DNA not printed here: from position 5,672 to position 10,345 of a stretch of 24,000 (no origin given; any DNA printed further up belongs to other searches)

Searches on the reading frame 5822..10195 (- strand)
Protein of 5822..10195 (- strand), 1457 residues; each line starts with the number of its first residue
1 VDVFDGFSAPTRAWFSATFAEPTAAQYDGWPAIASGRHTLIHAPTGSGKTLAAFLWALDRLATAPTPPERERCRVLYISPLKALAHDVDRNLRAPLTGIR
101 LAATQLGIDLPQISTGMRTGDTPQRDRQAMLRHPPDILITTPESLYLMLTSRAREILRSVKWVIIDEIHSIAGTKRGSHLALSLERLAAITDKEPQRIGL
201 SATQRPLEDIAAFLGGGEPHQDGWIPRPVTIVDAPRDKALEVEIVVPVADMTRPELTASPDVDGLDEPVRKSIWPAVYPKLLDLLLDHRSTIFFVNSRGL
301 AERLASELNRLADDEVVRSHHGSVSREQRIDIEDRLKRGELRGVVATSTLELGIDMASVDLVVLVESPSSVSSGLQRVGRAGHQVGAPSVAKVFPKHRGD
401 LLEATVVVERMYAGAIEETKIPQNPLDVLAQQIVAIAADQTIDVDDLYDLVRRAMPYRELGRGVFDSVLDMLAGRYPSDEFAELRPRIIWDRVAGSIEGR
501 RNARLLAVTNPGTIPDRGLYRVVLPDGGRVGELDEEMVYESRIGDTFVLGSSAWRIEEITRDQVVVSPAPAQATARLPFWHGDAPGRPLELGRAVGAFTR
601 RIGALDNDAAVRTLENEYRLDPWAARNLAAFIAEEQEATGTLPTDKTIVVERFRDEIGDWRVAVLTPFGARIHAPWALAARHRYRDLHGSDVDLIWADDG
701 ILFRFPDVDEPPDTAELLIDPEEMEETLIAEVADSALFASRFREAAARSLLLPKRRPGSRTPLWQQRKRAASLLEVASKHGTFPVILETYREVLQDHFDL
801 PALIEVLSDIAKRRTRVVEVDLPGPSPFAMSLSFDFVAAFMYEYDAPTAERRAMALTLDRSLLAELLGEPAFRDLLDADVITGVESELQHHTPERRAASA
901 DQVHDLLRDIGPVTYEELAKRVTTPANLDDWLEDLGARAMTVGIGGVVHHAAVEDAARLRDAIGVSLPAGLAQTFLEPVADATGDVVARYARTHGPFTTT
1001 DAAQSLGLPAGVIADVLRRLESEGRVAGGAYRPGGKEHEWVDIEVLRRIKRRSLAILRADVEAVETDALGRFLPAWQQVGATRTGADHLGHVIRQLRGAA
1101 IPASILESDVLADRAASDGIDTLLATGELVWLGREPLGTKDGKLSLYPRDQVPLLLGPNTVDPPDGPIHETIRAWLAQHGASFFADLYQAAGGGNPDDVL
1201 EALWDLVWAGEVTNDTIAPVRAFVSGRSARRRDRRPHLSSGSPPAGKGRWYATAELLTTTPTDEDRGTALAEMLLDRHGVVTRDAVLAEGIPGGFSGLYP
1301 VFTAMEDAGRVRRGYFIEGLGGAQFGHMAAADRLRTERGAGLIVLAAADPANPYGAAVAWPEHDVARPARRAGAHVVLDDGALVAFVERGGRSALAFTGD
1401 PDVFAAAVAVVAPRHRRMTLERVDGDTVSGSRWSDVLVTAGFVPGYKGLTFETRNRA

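Call 8: search_protein_families(library=pfam, proteins=[window:5822-10195:-])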
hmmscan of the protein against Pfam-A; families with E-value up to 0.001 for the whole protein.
window:5822-10195:- (1457 aa): 11 families
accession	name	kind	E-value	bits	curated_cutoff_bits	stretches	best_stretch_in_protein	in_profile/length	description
PF08494.16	DEAD_assoc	-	1.7e-56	191.5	23.5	1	642-829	1-191/191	DEAD/H associated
PF19306.5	WH_Lhr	-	5.6e-50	169.4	27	1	409-574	1-166/168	Large helicase-related protein, winged helix domain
PF00270.35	DEAD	-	2.7e-33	115.5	26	1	23-206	1-163/167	DEAD/DEAH box helicase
PF23234.1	WH4_Lhr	-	3.8e-32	110.2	27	1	1262-1338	3-79/87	Large helicase-related protein, winged-helix domain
PF23236.1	WH2_Lhr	-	4.2e-21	75.9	27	1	874-978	1-105/105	Large helicase-related protein, winged-helix domain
PF00271.37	Helicase_C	-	3.1e-16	60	23.5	1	281-382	6-107/110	Helicase conserved C-terminal domain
PF23235.1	WH3_Lhr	-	4.9e-15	56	27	1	1064-1152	1-93/95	Large helicase-related protein, winged-helix domain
PF04851.21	ResIII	-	2.1e-07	31.5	22.5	1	36-203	23-161/164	Type III restriction enzyme, res subunit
PF13338.12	AbiEi_4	-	3.8e-05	24.2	25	0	990-1026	6-38/49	Transcriptional regulator, AbiEi antitoxin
PF13481.12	AAA_25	-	0.00032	20.8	27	0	31-130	28-139/195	AAA domain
PF22590.2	Cas3-like_C_2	-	0.00043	21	27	1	293-381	7-101/106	CRISPR-associated nuclease/helicase Cas3, C-terminal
